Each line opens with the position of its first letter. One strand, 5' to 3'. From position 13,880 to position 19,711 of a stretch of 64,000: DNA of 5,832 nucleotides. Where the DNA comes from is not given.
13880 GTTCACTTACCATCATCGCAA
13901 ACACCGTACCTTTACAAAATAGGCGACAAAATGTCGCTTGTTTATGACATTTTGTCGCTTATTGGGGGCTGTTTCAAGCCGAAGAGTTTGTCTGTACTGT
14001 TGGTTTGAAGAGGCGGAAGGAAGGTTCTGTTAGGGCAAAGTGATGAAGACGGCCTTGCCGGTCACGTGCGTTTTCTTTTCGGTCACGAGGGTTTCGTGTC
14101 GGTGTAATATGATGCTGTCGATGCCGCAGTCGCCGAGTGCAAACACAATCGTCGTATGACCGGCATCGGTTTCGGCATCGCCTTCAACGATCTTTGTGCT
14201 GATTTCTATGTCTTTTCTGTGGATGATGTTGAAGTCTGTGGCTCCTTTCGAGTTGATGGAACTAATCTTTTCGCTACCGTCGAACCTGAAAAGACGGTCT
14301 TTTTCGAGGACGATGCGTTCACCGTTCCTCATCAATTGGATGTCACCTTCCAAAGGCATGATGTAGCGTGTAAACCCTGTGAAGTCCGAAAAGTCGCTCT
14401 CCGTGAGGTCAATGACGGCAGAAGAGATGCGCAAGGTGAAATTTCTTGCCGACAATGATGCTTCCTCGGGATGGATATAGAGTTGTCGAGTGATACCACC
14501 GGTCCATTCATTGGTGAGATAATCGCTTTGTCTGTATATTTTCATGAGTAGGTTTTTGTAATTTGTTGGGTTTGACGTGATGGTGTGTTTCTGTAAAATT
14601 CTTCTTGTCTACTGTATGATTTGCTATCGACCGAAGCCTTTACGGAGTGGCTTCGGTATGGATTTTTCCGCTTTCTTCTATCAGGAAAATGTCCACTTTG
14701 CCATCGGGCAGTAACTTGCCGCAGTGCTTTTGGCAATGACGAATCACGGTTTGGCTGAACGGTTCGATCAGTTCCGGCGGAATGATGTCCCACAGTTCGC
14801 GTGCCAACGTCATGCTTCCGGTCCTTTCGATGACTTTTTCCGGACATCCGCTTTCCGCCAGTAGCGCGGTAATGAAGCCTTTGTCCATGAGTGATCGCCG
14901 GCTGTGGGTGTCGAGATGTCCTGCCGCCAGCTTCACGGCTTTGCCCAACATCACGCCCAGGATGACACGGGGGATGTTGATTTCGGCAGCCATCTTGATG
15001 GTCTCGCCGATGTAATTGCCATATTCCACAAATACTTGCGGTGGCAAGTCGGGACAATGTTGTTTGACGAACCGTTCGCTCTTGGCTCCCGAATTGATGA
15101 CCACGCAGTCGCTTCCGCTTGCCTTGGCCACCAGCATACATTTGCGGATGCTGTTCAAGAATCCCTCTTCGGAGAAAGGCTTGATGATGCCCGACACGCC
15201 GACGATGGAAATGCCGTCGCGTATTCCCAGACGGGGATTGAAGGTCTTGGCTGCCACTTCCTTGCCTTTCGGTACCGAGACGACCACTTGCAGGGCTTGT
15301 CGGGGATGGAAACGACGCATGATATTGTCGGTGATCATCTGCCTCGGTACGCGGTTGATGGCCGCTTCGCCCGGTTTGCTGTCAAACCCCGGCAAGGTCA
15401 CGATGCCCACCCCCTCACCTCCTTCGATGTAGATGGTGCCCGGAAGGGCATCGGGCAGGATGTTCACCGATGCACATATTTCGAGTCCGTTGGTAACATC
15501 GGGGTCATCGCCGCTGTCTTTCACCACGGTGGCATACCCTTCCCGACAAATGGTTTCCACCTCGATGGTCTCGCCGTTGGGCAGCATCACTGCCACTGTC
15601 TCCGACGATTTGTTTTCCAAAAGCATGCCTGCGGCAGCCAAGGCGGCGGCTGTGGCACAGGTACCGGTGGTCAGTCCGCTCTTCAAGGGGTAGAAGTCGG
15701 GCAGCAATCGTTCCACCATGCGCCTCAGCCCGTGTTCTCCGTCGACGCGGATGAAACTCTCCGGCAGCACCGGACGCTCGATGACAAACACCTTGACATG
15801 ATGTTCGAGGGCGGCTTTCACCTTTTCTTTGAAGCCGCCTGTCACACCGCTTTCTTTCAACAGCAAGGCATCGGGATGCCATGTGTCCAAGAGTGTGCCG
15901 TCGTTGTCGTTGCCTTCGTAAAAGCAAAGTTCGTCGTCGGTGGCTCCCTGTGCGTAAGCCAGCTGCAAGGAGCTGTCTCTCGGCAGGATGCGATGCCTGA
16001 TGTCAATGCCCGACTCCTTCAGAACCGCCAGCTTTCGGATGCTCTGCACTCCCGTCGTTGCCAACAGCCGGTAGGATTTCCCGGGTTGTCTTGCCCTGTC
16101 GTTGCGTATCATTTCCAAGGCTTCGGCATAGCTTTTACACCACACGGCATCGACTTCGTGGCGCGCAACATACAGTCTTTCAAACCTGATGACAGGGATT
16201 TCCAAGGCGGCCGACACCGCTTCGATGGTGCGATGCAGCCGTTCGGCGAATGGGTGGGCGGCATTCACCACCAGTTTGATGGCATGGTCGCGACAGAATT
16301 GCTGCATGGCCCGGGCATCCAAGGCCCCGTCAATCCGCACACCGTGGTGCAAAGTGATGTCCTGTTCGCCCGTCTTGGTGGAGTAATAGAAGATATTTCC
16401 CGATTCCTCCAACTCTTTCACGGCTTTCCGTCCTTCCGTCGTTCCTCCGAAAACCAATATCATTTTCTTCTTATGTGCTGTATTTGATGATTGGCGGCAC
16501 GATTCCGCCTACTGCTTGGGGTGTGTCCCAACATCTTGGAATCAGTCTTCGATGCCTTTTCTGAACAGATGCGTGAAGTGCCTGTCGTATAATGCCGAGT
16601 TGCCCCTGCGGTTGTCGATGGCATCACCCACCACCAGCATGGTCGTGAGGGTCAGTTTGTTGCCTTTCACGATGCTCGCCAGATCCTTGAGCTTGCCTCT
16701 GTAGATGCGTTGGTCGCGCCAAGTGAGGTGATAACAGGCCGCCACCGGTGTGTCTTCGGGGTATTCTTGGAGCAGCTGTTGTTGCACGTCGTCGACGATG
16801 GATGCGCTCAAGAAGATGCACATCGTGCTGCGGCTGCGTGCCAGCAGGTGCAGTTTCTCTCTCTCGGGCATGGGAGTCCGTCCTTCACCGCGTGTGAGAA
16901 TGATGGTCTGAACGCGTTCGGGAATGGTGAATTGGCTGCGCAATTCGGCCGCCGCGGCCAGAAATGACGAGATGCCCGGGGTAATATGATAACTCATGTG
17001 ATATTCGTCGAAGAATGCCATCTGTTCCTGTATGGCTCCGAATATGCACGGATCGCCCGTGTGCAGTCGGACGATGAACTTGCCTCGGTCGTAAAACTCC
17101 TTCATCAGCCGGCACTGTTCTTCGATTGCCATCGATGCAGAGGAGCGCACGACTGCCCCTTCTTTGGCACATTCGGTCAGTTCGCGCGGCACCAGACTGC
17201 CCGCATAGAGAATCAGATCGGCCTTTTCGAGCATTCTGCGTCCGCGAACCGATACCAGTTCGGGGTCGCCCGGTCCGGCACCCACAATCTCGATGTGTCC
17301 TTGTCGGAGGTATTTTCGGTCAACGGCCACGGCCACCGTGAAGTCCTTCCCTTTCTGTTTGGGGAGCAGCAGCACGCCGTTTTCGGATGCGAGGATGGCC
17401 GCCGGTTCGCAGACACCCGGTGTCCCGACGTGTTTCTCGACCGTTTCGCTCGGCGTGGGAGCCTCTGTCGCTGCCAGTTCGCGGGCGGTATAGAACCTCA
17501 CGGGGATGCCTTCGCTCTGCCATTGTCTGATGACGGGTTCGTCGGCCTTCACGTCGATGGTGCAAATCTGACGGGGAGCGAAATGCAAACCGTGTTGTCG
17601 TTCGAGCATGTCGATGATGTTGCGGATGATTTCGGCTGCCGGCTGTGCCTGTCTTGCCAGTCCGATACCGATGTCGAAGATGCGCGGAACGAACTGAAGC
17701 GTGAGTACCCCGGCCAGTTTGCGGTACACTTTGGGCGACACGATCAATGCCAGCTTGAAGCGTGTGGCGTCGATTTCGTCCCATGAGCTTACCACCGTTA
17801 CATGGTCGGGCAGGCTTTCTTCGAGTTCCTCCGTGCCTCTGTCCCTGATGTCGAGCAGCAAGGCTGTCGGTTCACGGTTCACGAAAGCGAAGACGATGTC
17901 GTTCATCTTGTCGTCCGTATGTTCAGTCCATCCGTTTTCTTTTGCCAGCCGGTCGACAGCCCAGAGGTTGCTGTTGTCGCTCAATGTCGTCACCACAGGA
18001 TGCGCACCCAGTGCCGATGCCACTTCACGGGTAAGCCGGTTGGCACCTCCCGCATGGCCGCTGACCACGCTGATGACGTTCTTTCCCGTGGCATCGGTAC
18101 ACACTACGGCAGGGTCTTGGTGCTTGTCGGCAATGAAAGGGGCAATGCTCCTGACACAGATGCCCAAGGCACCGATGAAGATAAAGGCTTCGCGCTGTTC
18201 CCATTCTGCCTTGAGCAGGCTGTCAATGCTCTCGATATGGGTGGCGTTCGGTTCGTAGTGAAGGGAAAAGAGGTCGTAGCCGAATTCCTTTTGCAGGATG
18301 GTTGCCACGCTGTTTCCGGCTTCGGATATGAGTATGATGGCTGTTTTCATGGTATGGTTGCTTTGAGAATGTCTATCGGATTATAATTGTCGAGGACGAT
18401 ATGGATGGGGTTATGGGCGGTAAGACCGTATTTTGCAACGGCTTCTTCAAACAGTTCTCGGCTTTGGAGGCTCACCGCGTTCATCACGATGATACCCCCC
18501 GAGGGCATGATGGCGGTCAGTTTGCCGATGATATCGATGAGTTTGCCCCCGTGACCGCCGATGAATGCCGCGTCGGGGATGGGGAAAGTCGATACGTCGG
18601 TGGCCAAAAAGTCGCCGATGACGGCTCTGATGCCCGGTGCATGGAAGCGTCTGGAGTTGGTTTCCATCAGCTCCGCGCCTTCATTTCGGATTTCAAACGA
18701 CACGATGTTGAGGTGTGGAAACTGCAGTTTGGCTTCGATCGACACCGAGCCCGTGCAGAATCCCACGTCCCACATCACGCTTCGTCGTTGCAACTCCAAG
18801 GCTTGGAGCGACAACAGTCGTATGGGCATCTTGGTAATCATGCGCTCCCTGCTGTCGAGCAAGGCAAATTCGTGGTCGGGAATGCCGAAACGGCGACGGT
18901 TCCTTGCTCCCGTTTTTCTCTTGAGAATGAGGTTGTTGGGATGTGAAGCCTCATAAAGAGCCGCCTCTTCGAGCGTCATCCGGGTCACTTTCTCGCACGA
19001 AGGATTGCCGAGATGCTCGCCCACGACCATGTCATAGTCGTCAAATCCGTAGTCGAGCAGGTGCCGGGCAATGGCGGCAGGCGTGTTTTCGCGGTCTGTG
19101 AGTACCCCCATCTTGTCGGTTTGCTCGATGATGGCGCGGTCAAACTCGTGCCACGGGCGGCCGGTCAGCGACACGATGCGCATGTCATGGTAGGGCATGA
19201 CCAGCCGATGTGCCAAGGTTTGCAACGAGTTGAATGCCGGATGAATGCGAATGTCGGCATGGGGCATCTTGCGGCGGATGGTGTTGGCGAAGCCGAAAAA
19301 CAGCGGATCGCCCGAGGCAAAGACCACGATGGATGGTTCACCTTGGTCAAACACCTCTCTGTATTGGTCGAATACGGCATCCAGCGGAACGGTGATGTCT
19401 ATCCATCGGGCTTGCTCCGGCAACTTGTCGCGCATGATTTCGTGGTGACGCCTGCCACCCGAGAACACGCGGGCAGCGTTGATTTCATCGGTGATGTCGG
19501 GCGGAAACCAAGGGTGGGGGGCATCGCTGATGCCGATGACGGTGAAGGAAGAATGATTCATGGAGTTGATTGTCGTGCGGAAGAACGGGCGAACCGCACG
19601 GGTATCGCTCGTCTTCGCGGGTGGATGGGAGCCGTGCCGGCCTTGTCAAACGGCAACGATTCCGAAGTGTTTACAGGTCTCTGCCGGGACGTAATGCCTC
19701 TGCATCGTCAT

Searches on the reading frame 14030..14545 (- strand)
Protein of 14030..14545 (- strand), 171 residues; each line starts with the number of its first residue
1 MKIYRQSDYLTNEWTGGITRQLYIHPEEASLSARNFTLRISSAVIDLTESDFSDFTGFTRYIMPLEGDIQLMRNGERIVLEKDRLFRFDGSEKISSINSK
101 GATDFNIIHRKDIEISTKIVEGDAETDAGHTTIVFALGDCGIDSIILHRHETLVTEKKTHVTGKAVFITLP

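Call 7: search_protein_families(library=pfam, proteins=[window:14030-14545:-], max_evalue=0.01)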
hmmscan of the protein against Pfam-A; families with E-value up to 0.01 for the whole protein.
window:14030-14545:- (171 aa): 1 family
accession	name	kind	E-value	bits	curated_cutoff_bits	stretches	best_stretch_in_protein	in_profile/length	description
PF05962.17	HutD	-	1.1e-24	88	25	1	7-161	2-169/181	HutD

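Call 69: search_protein_families(library=ncbifam, proteins=[window:14030-14545:-], max_evalue=1e-8)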
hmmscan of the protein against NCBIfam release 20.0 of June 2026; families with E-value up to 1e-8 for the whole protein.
window:14030-14545:- (171 aa): 0 families

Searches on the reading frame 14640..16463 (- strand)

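Call 7: search_protein_families(library=pfam, proteins=[window:14640-16463:-], max_evalue=0.01)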
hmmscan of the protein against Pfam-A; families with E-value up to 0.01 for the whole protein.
window:14640-16463:- (607 aa): 2 families
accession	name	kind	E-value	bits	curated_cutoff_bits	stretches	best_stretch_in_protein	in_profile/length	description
PF01888.22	CbiD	-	9.2e-86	287.7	25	1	260-515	1-254/254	CbiD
PF02571.20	CbiJ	-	1.5e-44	152.7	28.6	1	2-234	2-219/234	Precorrin-6x reductase CbiJ/CobK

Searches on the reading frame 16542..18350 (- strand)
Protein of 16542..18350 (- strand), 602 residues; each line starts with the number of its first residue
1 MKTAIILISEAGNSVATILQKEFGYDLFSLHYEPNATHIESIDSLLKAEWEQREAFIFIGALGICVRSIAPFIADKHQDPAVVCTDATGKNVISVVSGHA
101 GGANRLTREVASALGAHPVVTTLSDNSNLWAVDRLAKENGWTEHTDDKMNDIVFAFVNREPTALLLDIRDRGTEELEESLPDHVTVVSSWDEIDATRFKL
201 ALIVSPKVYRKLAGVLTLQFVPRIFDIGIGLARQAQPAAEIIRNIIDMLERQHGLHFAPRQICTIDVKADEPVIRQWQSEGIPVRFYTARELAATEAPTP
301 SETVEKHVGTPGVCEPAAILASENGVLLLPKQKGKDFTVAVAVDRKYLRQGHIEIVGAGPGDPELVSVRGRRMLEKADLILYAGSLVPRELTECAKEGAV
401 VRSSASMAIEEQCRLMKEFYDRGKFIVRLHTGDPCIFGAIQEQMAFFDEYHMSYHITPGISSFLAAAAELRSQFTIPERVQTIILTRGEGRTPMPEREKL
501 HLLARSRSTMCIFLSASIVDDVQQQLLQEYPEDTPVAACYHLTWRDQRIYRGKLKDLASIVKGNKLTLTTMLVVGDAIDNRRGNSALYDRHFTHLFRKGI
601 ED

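Call 3: search_protein_families(library=pfam, proteins=[window:16542-18350:-], max_evalue=0.01)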
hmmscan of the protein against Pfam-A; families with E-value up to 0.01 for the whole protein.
window:16542-18350:- (602 aa): 4 families
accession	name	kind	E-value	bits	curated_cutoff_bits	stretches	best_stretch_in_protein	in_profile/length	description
PF00590.25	TP_methylase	-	2.5e-44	152.2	27.8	1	355-558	4-212/212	Tetrapyrrole (Corrin/Porphyrin) Methylases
PF11760.13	CbiG_N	-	3.1e-33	114.1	25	1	45-125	2-82/82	Cobalamin synthesis G N-terminal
PF01890.21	CbiG_C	-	3.5e-26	92.5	27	1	227-342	3-117/117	Cobalamin synthesis G C-terminus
PF11761.13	CbiG_mid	-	1.4e-16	60.9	22.7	1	130-213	1-80/88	Cobalamin biosynthesis central region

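Call 4: search_protein_families(library=ncbifam, proteins=[window:16542-18350:-], max_evalue=0.01)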
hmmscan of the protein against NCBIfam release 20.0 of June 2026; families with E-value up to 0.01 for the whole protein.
window:16542-18350:- (602 aa): 34 families (the best 25 are shown)
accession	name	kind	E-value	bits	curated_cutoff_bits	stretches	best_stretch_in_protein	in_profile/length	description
TIGR01465.1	cobM_cbiF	equivalog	1e-100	336.1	259.65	1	353-597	1-247/247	precorrin-4 C(11)-methyltransferase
NF012017.0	PRK15473.1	equivalog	1.6e-68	230.8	408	1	352-598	9-256/257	cobalt-precorrin-4 methyltransferase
NF004466.0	PRK05788.1-4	equivalog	3.5e-59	200.7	326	1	1-343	1-332/335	cobalt-precorrin 5A hydrolase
NF005441.0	PRK07027.1-5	equivalog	6.8e-44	150.1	358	2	1-127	1-132/263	cobalamin biosynthesis protein CbiG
NF007922.1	PRK10637.1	equivalog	1.3e-40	139.8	400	1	347-578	213-449/450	siroheme synthase CysG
NF004464.0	PRK05788.1-2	equivalog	2.7e-39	135.3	489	1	2-327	5-319/343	cobalt-precorrin 5A hydrolase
NF004463.0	PRK05788.1-1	equivalog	2.9e-39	135.2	546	1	47-327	56-333/351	cobalt-precorrin 5A hydrolase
NF004790.0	PRK06136.1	subfamily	1.5e-38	132.9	198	1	350-582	3-241/250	uroporphyrinogen-III C-methyltransferase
NF005440.0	PRK07027.1-4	equivalog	4.6e-38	131.1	395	2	2-125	6-125/257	cobalamin biosynthesis protein CbiG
TIGR01469.1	cobA_cysG_Cterm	equivalog_domain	6.7e-35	120.9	185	1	351-579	1-235/238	uroporphyrinogen-III C-methyltransferase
NF004465.0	PRK05788.1-3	equivalog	1.8e-26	93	281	2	37-140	26-127/290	cobalt-precorrin 5A hydrolase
NF004467.0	PRK05788.1-5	equivalog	8.1e-26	90.9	376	2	4-137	10-136/326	cobalt-precorrin 5A hydrolase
NF005524.0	PRK07168.1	equivalog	3.8e-23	81.8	603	1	351-581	3-238/474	uroporphyrin-III C-methyltransferase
NF004460.0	PRK05787.2-3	equivalog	8.6e-11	41.8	291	1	353-559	2-194/207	cobalt-precorrin-7 (C(5))-methyltransferase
TIGR02467.1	CbiE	equivalog_domain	1.7e-10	40.7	92.9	1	355-559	1-193/204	precorrin-6y C5,15-methyltransferase (decarboxylating) subunit CbiE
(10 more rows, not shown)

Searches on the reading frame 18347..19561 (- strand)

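Call 3: search_protein_families(library=pfam, proteins=[window:18347-19561:-], max_evalue=0.01)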
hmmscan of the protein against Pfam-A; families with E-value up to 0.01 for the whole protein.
window:18347-19561:- (404 aa): 1 family
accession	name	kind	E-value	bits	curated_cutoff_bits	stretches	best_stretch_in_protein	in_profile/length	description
PF00590.25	TP_methylase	-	1.5e-14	54.9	27.8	1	29-200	26-211/212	Tetrapyrrole (Corrin/Porphyrin) Methylases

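Call 4: search_protein_families(library=ncbifam, proteins=[window:18347-19561:-], max_evalue=0.01)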
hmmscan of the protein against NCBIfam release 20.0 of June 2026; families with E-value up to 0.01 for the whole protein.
window:18347-19561:- (404 aa): 14 families
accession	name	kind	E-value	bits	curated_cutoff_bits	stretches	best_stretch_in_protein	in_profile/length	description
TIGR02467.1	CbiE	equivalog_domain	8.4e-48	162.5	92.9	1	8-210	1-202/204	precorrin-6y C5,15-methyltransferase (decarboxylating) subunit CbiE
TIGR02469.1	CbiT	equivalog_domain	4.2e-28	98.1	78.3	1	242-363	2-123/124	precorrin-6Y C5,15-methyltransferase (decarboxylating) subunit CbiT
NF006138.0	PRK08287.1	equivalog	1.9e-23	83.3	210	1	241-369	13-138/189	decarboxylating cobalt-precorrin-6B (C(15))-methyltransferase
NF004456.0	PRK05787.1-4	equivalog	1e-19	71.2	247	1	7-199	3-185/201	cobalt-precorrin-7 (C(5))-methyltransferase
NF005640.0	PRK07402.1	equivalog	2.2e-16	60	219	1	226-377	12-160/200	precorrin-6Y C5,15-methyltransferase subunit CbiT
NF004454.0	PRK05787.1-1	equivalog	1.2e-15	57.6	354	1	6-185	2-172/201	cobalt-precorrin-7 (C(5))-methyltransferase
NF001556.0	PRK00377.1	equivalog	1.1e-14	54.7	238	1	226-380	9-163/198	cobalt-precorrin-6Y C(15)-methyltransferase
NF004459.0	PRK05787.2-2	equivalog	5.4e-12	45.8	298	1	7-206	5-202/210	cobalt-precorrin-7 (C(5))-methyltransferase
NF004461.0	PRK05787.2-4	equivalog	4.1e-07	29.8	187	1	26-199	20-174/191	cobalt-precorrin-7 (C(5))-methyltransferase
NF004460.0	PRK05787.2-3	equivalog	5e-06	26.2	291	1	25-202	21-194/207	cobalt-precorrin-7 (C(5))-methyltransferase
NF004457.0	PRK05787.1-5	equivalog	0.00014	21.2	302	1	8-201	32-228/252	cobalt-precorrin-7 (C(5))-methyltransferase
TIGR03534.1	RF_mod_PrmC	equivalog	0.008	15.7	199.1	0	254-320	83-149/253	peptide chain release factor N(5)-glutamine methyltransferase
NF004458.0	PRK05787.2-1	equivalog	0.0082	15.7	324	0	67-204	51-183/195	cobalt-precorrin-7 (C(5))-methyltransferase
NF010296.0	PRK13736.1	subfamily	0.0091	15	251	0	277-315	179-217/245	F-type conjugal transfer protein TraK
